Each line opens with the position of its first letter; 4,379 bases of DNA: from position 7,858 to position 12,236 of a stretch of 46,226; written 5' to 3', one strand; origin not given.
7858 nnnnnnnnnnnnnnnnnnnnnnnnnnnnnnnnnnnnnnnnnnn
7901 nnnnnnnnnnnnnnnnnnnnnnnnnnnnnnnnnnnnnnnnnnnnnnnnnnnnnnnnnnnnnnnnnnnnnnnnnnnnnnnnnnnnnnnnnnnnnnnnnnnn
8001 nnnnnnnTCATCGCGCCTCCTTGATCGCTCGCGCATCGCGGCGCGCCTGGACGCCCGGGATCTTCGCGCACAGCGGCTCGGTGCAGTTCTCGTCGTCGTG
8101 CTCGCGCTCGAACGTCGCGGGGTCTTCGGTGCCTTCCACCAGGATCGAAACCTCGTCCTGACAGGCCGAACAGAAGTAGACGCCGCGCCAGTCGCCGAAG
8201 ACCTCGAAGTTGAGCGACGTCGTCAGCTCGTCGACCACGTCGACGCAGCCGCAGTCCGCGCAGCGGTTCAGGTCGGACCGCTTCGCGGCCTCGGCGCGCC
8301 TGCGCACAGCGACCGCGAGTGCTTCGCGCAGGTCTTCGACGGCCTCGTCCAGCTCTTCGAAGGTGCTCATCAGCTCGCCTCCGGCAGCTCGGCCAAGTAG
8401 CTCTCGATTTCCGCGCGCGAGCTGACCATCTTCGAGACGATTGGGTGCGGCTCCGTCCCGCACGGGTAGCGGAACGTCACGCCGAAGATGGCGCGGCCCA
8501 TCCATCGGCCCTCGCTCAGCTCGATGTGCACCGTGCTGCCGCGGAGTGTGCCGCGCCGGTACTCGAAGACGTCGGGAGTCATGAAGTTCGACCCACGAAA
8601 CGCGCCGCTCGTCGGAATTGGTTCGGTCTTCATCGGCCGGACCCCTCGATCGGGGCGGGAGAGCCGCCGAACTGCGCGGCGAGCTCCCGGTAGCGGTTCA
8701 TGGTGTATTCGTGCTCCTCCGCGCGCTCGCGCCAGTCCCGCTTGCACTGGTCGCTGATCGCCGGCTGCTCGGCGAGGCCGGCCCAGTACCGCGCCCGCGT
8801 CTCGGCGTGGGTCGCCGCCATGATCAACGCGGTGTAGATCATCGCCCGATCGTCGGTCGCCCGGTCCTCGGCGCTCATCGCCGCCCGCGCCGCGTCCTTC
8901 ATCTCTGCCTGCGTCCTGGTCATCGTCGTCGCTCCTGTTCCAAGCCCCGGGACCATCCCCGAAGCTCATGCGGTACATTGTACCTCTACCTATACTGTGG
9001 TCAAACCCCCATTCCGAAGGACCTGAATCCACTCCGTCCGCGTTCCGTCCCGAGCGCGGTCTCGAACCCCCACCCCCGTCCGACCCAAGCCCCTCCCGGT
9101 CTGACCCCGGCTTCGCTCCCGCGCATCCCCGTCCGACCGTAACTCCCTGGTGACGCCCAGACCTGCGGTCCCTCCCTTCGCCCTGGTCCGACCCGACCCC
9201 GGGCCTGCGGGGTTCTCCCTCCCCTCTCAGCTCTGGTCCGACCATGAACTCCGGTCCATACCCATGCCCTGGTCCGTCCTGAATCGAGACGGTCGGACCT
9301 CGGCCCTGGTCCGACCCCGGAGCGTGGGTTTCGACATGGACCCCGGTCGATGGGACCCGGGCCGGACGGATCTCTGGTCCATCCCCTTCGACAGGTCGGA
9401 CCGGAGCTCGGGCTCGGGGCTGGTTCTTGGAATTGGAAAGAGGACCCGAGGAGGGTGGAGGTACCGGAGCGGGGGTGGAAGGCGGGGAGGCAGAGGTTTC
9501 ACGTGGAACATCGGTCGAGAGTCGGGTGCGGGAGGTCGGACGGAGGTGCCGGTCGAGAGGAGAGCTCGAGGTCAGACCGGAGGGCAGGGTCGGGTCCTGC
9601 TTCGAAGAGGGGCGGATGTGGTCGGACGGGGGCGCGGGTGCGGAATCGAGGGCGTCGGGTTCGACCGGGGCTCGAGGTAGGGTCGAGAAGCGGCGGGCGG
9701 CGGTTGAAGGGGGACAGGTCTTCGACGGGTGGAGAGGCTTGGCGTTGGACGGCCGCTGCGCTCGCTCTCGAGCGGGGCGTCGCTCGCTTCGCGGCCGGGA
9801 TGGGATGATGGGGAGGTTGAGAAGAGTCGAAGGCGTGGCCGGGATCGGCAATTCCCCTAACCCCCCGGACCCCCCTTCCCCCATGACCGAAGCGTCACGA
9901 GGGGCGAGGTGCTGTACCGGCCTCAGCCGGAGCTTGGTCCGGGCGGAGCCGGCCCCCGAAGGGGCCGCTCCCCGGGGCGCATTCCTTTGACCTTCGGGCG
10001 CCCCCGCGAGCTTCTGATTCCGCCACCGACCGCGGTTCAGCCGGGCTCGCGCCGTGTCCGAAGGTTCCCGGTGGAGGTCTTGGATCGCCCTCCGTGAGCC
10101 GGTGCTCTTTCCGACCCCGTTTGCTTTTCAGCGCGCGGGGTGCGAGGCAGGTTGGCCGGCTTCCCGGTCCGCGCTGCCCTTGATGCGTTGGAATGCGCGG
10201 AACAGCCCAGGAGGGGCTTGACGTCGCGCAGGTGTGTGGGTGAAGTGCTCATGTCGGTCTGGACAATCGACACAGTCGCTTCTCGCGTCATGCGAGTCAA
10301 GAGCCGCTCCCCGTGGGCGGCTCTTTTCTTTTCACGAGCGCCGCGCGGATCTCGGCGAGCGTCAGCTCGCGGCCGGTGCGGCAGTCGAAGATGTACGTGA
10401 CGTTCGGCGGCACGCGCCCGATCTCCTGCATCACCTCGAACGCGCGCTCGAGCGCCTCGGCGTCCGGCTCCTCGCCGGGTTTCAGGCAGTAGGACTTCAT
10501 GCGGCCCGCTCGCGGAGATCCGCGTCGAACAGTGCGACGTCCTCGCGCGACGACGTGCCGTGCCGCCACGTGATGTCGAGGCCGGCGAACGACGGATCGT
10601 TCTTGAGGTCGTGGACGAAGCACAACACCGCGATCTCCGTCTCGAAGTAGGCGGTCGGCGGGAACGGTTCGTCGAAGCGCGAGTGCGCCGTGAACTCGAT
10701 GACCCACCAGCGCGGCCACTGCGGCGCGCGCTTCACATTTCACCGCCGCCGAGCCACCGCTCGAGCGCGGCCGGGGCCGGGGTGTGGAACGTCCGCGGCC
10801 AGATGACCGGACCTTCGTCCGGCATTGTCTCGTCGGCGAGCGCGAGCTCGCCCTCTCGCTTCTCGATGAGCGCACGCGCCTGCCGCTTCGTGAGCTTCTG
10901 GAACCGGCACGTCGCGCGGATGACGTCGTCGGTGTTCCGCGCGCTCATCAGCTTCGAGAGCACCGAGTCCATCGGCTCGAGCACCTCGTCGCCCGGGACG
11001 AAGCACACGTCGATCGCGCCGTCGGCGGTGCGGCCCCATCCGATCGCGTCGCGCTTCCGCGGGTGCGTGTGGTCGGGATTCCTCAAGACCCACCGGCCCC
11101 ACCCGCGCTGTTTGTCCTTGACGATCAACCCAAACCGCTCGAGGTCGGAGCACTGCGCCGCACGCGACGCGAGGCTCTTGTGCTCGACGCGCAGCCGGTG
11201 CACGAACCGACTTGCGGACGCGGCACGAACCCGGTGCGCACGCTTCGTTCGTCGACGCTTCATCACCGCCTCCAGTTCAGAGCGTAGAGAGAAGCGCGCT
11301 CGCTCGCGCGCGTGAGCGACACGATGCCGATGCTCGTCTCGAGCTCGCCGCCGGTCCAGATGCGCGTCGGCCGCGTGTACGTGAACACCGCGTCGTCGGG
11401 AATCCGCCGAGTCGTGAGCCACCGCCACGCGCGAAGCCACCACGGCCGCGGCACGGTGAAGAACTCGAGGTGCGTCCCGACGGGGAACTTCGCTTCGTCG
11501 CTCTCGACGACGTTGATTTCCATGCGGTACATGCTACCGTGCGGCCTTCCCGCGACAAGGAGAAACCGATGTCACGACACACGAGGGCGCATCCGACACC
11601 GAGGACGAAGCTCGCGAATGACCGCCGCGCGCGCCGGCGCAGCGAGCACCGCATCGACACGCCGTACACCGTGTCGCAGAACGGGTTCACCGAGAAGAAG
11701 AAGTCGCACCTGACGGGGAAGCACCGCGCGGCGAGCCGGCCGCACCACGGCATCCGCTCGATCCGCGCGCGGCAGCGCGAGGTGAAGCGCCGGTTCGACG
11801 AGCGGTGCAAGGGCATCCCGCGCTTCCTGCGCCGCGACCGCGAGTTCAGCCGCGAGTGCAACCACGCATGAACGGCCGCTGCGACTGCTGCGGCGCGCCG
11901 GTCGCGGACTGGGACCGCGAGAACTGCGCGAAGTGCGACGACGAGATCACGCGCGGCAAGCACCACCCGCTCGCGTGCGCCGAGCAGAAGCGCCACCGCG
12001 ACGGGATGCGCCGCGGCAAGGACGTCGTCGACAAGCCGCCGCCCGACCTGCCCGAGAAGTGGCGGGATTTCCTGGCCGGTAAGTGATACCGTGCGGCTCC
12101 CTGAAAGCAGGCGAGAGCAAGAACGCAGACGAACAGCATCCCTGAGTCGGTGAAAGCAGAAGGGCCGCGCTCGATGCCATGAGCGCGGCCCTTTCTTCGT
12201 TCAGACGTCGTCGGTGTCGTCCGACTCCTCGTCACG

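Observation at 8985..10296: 1.3-kb gene-free region with a palindrome array and a sharp C-rich to G-rich strand flip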

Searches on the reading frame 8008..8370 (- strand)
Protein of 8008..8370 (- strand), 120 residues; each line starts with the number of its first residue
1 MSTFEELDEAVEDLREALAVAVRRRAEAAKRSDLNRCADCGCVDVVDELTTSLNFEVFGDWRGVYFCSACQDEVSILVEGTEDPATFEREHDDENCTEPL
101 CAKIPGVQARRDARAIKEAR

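Call 13: search_protein_families(library=pfam, max_evalue=0.01, proteins=[window:8008-8370:-])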
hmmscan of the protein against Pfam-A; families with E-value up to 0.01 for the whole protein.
window:8008-8370:- (120 aa): 0 families

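Call 16: search_protein_families(library=phrogs, max_evalue=0.001, proteins=[window:8008-8370:-])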
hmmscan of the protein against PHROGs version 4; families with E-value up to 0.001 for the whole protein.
window:8008-8370:- (120 aa): 0 families

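Call 46: search_protein_families(library=pfam, max_evalue=5, proteins=[window:8008-8370:-])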
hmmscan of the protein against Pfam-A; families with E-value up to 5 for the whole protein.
window:8008-8370:- (120 aa): 4 families
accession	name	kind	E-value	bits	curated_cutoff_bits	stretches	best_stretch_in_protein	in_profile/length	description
PF14369.11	Zn_ribbon_19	-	0.062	13.9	30.8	1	65-84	3-22/35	zinc-ribbon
PF25165.1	DUF7828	-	0.17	12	25.7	1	62-101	25-62/87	Domain of unknown function (DUF7828)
PF14331.11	IcmF-related_N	-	0.19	11.5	25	1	42-75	159-192/259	IcmF-related N-terminal domain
PF03604.18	Zn_ribbon_RPAB4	-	0.35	11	24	0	65-76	1-12/32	DNA directed RNA polymerase, 7 kDa subunit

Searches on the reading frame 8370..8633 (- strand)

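Call 13: search_protein_families(library=pfam, max_evalue=0.01, proteins=[window:8370-8633:-])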
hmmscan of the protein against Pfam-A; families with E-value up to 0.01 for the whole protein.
window:8370-8633:- (87 aa): 0 families

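Call 16: search_protein_families(library=phrogs, max_evalue=0.001, proteins=[window:8370-8633:-])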
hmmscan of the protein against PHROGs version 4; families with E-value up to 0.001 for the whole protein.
window:8370-8633:- (87 aa): 0 families

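Call 46: search_protein_families(library=pfam, max_evalue=5, proteins=[window:8370-8633:-])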
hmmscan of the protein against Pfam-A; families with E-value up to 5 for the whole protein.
window:8370-8633:- (87 aa): 1 family
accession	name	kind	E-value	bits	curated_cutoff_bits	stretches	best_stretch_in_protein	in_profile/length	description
PF22979.2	HTH_69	-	0.23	11.8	27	1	56-85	23-52/69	Winged helix-turn-helix domain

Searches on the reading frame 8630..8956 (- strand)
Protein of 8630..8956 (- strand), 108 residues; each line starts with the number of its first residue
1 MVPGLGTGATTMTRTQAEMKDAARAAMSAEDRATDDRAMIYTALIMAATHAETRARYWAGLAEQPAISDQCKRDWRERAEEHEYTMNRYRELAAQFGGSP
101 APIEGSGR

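Call 13: search_protein_families(library=pfam, max_evalue=0.01, proteins=[window:8630-8956:-])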
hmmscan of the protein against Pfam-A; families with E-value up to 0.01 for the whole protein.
window:8630-8956:- (108 aa): 0 families

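Call 16: search_protein_families(library=phrogs, max_evalue=0.001, proteins=[window:8630-8956:-])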
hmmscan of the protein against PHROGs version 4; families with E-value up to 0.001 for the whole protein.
window:8630-8956:- (108 aa): 0 families

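Call 18: find_related_loci(query=window:8630-8956:-, collection=viral_contigs, flank=6000)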
Query window:8630-8956:- (108 aa) in viral_contigs; peptide patterns used: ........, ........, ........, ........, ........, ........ (x = any residue, [..] = any of these).
35 stretches matched a pattern, but none encodes a relative of the query by tblastn (E <= 1e-3).

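Call 19: find_encoding_contigs(protein=window:8630-8956:-, flank=10000, max_places=10)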
Protein window:8630-8956:- (108 aa): no gene with exactly this product is on record in the collection.

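Call 20: find_encoding_contigs(protein=window:8630-8923:-, flank=10000, max_places=10)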
Protein window:8630-8923:- (97 aa): 1 contig read that carries it; 1 place shown.
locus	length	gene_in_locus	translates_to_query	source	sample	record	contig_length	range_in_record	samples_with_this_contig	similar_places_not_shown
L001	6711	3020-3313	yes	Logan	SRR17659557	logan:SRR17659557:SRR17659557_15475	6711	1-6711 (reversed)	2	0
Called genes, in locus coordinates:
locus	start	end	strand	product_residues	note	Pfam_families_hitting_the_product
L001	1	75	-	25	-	?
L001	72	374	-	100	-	-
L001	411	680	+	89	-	-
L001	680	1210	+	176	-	-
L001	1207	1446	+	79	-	-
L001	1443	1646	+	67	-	-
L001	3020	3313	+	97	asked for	-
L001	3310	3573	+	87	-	-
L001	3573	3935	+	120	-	-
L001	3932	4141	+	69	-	-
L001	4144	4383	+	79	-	-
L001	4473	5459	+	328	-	PF12083:DUF3560 (weak)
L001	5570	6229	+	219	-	-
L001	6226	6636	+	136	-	-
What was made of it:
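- Checked: An independent gene caller on an identical public contig leaves the same gap (call 20).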

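Call 29: find_homologous_proteins(query=window:8630-8923:-, max_evalue=0.001)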
Query window:8630-8923:- (97 aa): 1 proteins with E <= 0.001 among 21 candidates.
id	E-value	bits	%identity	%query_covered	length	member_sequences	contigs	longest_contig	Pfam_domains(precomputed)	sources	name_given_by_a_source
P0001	3.6e-56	204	100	100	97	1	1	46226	-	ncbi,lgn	-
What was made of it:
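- Tried and rejected: The 97-aa left-flank protein has no homologue among 5.8 billion proteins (call 29).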

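Call 38: find_homologous_proteins(query=P0003, max_evalue=0.001)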
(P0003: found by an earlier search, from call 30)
Query P0003 (328 aa): 543 proteins with E <= 0.001 among 8000 candidates; the best 120 are listed.
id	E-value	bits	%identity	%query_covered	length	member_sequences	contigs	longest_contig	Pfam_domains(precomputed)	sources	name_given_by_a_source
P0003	7.3e-211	717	100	100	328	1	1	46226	PF12083.14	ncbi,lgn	-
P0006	1.0e-95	339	67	73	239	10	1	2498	-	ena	-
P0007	2.9e-94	334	67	73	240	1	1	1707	-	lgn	-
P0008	1.9e-93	332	66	73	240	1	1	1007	-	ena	-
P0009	6.7e-92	326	66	73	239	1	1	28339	PF12083.14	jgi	jgi:hypothetical protein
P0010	1.4e-91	325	68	73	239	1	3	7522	-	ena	-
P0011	1.1e-90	322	67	73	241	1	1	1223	-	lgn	-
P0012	1.4e-90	322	66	72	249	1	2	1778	PF12083.14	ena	-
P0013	3.3e-90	321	65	72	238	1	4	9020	PF12083.14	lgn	-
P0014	2.1e-89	318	63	72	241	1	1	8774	PF12083.14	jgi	-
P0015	2.1e-88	315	66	73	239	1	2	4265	PF12083.14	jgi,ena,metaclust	metaclust:\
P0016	3.2e-86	308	63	72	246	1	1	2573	-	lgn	-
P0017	1.4e-85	306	61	72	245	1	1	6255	-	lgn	-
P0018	2.5e-85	305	61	73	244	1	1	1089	-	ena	-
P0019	4.9e-85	304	61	73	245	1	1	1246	PF12083.14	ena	-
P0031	1.1e-82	296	62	73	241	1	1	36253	PF12083.14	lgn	-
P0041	9.4e-81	290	61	73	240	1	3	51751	PF12083.14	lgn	-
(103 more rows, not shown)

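Call 39: find_encoding_contigs(protein=P0009, flank=10000, max_places=2)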
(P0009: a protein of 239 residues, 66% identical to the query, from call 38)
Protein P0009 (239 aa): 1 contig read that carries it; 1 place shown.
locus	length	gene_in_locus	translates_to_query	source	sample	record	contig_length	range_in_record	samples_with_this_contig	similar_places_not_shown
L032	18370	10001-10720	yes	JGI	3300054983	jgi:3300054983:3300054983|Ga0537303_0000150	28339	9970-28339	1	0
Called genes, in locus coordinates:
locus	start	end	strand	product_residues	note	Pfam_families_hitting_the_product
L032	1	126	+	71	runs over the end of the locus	-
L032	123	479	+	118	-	-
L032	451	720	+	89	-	-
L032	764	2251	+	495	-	-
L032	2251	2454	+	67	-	-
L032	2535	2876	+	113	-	-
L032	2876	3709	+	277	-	-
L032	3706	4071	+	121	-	-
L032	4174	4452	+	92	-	-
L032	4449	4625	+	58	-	-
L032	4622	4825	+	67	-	-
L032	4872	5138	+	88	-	PF19698:DUF6197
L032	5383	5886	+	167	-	-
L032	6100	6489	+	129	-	-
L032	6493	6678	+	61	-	-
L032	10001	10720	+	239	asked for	PF12083:DUF3560 (weak)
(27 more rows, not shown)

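Call 40: find_encoding_contigs(protein=P0031, flank=10000, max_places=2)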
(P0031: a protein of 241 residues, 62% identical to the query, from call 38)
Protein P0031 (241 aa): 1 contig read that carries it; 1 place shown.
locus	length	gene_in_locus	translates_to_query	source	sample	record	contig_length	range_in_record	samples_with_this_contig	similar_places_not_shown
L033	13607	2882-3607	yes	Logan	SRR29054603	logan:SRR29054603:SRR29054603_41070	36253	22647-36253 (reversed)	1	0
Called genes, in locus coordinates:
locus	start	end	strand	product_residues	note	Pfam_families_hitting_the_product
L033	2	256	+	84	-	?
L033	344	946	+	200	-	-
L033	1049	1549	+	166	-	PF04002:RadC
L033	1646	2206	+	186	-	-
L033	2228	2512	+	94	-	-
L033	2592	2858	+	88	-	-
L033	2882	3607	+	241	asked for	PF12083:DUF3560 (faint)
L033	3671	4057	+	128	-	-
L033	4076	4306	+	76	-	-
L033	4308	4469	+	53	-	PF05534:HicB (weak)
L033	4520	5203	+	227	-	PF05496:RuvB_N (weak), PF06068:TIP49, PF00004:AAA (weak)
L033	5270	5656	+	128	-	-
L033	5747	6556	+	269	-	PF04055:Radical_SAM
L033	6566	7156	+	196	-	-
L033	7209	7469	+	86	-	-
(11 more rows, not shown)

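Call 41: find_encoding_contigs(protein=P0041, flank=10000, max_places=2)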
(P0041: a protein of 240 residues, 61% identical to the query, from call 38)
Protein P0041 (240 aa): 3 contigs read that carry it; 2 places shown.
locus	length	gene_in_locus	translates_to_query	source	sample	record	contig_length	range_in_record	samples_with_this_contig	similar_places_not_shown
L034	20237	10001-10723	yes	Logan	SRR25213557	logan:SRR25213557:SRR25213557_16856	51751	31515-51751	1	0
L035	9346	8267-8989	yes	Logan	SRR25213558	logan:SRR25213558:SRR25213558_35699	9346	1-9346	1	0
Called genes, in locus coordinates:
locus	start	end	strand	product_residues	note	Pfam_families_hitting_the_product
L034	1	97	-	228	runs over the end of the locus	-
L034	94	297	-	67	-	-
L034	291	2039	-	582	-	-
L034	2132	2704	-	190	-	PF13392:HNH_3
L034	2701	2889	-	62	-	-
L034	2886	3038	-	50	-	-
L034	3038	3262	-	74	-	-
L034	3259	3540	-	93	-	-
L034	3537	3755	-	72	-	-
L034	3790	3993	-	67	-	-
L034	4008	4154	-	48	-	-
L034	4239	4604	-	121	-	-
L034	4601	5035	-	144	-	-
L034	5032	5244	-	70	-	-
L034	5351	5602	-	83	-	-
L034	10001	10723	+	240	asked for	PF12083:DUF3560 (weak)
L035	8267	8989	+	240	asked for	PF12083:DUF3560 (weak)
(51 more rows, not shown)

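Call 46: search_protein_families(library=pfam, max_evalue=5, proteins=[window:8630-8956:-])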
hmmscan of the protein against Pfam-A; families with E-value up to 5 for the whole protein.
window:8630-8956:- (108 aa): 0 families

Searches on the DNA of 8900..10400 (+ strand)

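Call 8: search_dna_similar(query=window:8900-10400:+, collection=phages, mode=distant, max_rows=30)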
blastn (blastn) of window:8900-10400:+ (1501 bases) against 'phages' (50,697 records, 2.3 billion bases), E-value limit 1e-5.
No match.

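Call 54: search_rna_families(source=window, start=8900, end=10400, threshold=evalue, max_evalue=5)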
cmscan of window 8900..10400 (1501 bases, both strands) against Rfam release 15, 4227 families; matches with E-value up to 5: 7.
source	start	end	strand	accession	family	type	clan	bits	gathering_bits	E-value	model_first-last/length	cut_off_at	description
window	9791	9885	-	RF04164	MIR1507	Gene; miRNA;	-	19.8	73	0.23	1-107/107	no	MIR1507 microRNA precursor family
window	9355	9412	+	RF03740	mir-921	Gene; miRNA;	-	19.3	80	0.86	1-56/56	no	mir-921 microRNA precursor family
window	9015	9034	-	RF01341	CRISPR-DR30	Gene; CRISPR;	-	17.3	50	4.5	15-34/38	no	CRISPR RNA direct repeat element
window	9802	9880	+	RF00796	mir-48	Gene; miRNA;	-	16.4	69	4.7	1-76/76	no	mir-48 microRNA precursor family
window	10006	10049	-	RF02808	PyrR210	Gene; snRNA; snoRNA; HACA-box;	-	16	59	4.3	1-42/59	no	Pyrobaculum sRNA 210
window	10221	10327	+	RF02552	RcsR1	Gene; sRNA;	-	15.9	60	3.6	1-96/96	no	RcsR1 sRNA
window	10271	10338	+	RF00519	suhB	Gene; sRNA;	CL00108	15.5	41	4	1-77/77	no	Makes More Granules Regulator RNA (mmgR)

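Call 108: search_dna_similar(query=window:8957-10296:+, collection=plasmids, mode=distant, max_rows=10, max_evalue=0.001)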
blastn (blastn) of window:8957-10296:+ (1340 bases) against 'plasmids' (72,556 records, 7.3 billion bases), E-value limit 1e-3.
No match.
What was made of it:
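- Tried and rejected: BLAST of the region against the phage (call 8) and plasmid (call 108) collections gave no match.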

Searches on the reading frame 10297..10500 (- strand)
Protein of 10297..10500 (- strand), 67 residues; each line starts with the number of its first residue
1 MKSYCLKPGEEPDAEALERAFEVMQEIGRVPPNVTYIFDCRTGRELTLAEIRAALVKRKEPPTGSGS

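Call 13: search_protein_families(library=pfam, max_evalue=0.01, proteins=[window:10297-10500:-])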
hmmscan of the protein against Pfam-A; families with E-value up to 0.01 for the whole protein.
window:10297-10500:- (67 aa): 0 families

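Call 16: search_protein_families(library=phrogs, max_evalue=0.001, proteins=[window:10297-10500:-])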
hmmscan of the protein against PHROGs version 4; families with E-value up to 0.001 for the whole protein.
window:10297-10500:- (67 aa): 0 families

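Call 30: list_cluster_members(proteins=[P0001, window:10297-10500:-, window:6484-7470:-, window:22423-23871:+, window:941-1966:+, window:10733-11203:-, window:11263-11532:-])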
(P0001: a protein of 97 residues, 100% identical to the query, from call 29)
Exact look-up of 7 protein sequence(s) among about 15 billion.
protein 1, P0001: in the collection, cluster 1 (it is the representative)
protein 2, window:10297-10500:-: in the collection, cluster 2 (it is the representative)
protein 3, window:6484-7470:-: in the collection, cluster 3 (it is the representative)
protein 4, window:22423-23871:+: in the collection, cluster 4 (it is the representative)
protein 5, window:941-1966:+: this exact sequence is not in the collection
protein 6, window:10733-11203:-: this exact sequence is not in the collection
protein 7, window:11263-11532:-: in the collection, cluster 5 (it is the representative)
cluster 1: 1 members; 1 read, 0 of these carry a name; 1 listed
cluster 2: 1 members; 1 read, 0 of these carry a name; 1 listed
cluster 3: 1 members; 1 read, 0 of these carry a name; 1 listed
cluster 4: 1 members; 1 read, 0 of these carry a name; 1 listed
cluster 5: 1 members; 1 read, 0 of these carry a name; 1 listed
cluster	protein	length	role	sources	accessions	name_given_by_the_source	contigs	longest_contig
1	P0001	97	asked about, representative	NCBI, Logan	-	-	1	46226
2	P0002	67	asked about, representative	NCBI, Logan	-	-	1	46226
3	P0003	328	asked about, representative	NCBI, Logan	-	-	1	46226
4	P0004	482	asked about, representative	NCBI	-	-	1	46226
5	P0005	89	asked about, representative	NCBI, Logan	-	-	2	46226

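Call 46: search_protein_families(library=pfam, max_evalue=5, proteins=[window:10297-10500:-])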
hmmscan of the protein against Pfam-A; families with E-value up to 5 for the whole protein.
window:10297-10500:- (67 aa): 2 families
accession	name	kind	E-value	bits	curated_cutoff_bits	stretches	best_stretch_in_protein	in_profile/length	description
PF01294.23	Ribosomal_L13e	-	0.11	12.8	24.9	1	22-60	45-82/180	Ribosomal protein L13e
PF15547.11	C1ORF64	-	0.22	12.2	27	1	34-52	11-29/137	Steroid receptor-associated and regulated protein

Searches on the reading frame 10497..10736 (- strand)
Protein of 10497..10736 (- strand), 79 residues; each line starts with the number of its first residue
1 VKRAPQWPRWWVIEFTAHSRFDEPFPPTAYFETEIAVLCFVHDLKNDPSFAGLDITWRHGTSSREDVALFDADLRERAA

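Call 13: search_protein_families(library=pfam, max_evalue=0.01, proteins=[window:10497-10736:-])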
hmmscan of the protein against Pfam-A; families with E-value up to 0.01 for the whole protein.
window:10497-10736:- (79 aa): 0 families

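Call 16: search_protein_families(library=phrogs, max_evalue=0.001, proteins=[window:10497-10736:-])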
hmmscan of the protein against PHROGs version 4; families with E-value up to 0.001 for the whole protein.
window:10497-10736:- (79 aa): 0 families

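Call 21: find_encoding_contigs(protein=window:10497-10736:-, flank=10000, max_places=10)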
Protein window:10497-10736:- (79 aa): 2 contigs read that carry it; 2 places shown.
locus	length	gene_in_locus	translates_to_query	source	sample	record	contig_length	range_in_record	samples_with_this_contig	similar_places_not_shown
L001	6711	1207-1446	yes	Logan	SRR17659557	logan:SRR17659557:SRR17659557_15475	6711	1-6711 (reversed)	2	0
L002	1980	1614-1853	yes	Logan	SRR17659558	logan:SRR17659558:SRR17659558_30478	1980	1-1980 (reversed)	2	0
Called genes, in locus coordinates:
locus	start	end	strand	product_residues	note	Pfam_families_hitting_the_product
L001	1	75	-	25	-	?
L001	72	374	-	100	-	-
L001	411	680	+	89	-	-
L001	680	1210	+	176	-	-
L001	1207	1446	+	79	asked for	-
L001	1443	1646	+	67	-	-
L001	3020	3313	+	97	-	-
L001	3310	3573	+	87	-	-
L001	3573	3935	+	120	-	-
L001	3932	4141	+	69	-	-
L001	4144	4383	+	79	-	-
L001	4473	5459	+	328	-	PF12083:DUF3560 (weak)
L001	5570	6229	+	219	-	-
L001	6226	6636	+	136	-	-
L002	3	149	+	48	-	?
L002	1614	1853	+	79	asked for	-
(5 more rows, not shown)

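Call 46: search_protein_families(library=pfam, max_evalue=5, proteins=[window:10497-10736:-])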
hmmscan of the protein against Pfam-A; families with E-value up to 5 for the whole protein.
window:10497-10736:- (79 aa): 0 families

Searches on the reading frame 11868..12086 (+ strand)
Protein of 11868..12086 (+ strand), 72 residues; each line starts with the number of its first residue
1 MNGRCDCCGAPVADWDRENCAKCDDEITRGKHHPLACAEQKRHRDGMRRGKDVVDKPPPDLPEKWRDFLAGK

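Call 14: search_protein_families(library=pfam, max_evalue=0.01, proteins=[window:11868-12086:+])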
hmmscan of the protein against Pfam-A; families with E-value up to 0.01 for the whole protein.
window:11868-12086:+ (72 aa): 0 families

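Call 37: search_protein_families(library=phrogs, max_evalue=0.001, proteins=[window:11868-12086:+])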
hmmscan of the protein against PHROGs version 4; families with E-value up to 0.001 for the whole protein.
window:11868-12086:+ (72 aa): 0 families

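Call 113: search_protein_families(library=pfam, max_evalue=1, proteins=[window:11868-12086:+])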
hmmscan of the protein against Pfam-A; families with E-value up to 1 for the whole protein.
window:11868-12086:+ (72 aa): 1 family
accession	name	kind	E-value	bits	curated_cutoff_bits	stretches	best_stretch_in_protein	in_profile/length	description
PF09332.17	Mcm10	-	0.79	10.1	26.8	1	35-52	17-34/56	Mcm10, C-terminal zinc binding motif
